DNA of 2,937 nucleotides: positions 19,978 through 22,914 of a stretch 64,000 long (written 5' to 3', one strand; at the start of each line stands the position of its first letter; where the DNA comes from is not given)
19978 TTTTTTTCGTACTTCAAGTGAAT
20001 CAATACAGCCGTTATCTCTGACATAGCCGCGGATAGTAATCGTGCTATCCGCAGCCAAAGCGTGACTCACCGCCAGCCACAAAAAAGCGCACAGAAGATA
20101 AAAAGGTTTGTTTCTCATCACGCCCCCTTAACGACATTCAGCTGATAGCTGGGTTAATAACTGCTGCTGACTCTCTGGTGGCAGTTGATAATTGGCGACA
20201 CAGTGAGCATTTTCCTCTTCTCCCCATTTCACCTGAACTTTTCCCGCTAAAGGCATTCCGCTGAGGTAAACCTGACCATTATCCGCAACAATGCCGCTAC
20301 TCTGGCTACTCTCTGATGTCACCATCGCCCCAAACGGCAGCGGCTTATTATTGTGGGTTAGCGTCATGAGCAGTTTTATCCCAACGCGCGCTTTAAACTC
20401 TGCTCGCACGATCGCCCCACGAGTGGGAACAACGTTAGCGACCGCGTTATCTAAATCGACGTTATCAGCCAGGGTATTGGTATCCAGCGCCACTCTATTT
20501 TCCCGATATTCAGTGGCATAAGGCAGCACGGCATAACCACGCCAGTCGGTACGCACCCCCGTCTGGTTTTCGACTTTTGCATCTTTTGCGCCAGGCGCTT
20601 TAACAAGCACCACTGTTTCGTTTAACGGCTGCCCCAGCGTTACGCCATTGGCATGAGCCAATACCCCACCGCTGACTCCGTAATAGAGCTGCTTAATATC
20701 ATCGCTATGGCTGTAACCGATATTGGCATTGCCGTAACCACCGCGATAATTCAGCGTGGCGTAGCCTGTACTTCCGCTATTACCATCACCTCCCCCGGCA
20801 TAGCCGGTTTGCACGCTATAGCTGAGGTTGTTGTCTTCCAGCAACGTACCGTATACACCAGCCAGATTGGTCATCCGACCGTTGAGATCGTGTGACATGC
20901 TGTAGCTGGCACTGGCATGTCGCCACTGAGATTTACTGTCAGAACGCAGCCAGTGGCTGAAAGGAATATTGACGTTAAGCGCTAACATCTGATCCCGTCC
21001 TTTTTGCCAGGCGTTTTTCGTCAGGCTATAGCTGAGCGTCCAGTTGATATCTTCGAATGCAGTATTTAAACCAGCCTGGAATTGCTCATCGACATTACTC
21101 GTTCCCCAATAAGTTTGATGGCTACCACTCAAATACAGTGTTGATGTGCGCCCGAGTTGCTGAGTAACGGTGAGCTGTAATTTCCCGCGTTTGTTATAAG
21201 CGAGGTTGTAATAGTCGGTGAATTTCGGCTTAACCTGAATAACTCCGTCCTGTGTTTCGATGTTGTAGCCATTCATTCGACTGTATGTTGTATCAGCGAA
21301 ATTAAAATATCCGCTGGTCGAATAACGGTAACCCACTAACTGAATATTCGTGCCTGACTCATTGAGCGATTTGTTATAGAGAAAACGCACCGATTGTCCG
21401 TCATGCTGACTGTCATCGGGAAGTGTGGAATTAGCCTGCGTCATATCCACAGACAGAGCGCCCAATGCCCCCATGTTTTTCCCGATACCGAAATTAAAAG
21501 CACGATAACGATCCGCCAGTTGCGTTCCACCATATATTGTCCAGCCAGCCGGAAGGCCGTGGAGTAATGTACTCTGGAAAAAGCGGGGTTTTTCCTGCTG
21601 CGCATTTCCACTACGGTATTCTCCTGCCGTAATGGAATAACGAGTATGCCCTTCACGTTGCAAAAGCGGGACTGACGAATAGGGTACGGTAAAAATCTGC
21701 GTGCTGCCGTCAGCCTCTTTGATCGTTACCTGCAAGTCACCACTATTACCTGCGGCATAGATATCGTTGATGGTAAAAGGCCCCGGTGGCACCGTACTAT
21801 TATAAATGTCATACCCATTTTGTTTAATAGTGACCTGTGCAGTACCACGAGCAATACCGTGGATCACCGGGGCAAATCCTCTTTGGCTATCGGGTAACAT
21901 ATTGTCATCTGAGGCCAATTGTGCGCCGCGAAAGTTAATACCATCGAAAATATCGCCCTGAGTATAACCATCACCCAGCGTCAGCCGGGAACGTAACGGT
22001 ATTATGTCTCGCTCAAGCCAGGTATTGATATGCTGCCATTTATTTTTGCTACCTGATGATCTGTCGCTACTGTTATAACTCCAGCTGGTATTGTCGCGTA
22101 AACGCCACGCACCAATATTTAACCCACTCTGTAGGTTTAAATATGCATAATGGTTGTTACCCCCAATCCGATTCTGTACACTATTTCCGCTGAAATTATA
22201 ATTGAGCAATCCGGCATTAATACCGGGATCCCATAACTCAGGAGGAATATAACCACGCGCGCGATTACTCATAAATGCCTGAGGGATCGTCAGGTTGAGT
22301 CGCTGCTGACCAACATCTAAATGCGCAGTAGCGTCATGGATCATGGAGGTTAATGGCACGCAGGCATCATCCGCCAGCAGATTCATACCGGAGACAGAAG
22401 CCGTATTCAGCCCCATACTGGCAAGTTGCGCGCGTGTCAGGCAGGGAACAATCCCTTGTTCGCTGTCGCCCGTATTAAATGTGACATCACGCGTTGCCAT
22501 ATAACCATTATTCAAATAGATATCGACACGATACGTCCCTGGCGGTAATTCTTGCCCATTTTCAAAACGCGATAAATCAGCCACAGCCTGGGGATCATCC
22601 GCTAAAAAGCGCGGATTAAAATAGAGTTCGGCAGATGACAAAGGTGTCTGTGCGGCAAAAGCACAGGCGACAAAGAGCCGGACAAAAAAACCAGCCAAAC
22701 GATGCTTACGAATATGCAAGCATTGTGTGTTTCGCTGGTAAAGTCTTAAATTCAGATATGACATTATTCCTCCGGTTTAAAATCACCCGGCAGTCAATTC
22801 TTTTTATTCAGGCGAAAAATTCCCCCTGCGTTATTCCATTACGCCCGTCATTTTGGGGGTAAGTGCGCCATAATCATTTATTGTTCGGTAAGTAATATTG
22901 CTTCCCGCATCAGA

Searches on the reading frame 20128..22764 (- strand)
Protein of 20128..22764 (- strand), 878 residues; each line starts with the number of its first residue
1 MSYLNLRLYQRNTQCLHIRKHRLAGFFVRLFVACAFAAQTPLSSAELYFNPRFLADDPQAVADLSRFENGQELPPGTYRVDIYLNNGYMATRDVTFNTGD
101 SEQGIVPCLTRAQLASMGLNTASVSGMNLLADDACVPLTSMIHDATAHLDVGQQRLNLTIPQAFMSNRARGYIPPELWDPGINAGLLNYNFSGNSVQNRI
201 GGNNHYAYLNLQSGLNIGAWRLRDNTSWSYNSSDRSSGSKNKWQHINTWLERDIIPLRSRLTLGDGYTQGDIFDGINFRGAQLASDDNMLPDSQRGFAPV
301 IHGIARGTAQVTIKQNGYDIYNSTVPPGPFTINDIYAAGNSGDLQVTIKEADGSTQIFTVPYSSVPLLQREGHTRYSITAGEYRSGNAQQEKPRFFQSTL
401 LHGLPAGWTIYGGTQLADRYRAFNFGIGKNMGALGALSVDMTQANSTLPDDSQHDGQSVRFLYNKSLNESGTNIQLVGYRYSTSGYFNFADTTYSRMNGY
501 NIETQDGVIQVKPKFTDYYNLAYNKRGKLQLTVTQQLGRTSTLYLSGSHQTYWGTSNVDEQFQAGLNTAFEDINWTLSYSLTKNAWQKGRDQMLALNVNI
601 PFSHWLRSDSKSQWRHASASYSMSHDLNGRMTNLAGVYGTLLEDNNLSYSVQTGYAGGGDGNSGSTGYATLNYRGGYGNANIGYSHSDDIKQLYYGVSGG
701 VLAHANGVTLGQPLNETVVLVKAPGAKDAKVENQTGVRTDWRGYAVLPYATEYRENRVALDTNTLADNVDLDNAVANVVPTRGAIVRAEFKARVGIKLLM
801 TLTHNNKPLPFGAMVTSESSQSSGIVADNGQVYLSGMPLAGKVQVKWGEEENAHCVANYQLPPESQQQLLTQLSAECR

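Call 90: search_protein_families(library=pfam, proteins=[window:20128-22764:-], max_evalue=0.001)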
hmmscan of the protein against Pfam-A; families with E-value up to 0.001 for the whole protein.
window:20128-22764:- (878 aa): 3 families
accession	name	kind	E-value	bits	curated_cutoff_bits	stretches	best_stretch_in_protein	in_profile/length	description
PF00577.26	Usher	-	2.4e-229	763.2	27.1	1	208-790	1-549/549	Outer membrane usher protein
PF13954.11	PapC_N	-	1.9e-50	171.1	27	1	48-192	1-145/146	PapC N-terminal domain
PF13953.12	PapC_C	-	2.3e-25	88.6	27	1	799-863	1-66/66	PapC C-terminal domain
